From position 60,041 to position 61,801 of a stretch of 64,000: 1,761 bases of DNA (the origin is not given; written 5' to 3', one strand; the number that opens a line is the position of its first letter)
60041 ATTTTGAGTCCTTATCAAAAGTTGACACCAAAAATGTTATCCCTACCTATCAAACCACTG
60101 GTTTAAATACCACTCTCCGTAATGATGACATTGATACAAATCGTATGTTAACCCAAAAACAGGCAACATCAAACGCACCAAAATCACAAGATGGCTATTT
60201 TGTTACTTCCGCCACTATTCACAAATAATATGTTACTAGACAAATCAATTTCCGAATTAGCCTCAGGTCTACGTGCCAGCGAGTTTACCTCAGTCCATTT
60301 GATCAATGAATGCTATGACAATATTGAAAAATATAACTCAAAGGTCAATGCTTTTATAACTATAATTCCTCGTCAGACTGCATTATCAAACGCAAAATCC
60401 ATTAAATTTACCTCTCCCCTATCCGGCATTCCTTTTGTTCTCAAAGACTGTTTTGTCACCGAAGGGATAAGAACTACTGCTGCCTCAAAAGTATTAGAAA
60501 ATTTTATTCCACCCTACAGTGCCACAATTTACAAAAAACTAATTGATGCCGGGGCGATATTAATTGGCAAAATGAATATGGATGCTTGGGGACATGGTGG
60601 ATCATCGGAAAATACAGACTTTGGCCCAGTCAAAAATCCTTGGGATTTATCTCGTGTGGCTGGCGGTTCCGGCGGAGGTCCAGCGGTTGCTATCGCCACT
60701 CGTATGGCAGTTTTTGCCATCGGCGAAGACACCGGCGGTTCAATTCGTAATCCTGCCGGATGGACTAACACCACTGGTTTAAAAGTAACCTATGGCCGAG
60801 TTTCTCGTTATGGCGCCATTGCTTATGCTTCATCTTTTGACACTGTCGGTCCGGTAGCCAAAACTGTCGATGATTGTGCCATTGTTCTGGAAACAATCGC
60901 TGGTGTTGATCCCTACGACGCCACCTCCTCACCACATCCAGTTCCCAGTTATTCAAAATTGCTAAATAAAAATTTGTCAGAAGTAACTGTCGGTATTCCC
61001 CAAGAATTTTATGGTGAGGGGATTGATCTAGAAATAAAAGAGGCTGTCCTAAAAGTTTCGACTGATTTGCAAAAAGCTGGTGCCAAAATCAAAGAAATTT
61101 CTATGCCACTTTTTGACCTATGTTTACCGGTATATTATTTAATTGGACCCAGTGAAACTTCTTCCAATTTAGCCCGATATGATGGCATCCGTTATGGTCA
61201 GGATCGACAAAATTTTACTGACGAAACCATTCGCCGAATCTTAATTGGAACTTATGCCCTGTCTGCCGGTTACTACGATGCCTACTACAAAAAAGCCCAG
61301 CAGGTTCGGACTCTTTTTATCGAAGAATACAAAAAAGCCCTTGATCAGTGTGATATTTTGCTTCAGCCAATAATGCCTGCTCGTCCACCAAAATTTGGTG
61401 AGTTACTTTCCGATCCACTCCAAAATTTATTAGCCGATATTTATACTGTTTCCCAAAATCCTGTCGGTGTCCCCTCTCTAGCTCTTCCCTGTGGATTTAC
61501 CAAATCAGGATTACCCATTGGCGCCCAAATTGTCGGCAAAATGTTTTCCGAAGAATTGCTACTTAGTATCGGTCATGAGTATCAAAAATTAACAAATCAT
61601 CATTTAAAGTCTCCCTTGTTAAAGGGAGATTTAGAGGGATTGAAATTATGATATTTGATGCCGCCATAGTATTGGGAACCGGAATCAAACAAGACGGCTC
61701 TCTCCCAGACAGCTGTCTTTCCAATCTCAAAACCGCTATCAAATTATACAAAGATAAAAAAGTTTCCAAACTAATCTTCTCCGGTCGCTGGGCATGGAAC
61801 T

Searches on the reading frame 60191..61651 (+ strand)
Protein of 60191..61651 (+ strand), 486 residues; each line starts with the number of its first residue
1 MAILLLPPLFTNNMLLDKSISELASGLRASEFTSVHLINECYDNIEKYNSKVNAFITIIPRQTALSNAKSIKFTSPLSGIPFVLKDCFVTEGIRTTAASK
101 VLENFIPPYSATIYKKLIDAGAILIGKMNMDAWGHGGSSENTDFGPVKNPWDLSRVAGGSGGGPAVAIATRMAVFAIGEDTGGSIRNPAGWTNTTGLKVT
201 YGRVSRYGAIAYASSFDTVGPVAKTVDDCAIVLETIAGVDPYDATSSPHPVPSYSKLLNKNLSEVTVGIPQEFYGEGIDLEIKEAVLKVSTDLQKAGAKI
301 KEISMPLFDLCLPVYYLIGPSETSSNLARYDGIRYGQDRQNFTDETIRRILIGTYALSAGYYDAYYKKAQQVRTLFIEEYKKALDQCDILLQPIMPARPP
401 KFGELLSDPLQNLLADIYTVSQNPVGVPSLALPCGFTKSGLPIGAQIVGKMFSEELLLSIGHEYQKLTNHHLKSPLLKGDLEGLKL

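Call 72: search_protein_families(library=pfam, proteins=[window:60191-61651:+], max_evalue=0.00001)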
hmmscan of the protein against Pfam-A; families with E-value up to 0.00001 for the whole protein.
window:60191-61651:+ (486 aa): 1 family
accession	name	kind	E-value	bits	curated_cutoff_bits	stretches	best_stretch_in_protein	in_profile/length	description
PF01425.27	Amidase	-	3.7e-125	418.9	27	1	37-458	2-445/445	Amidase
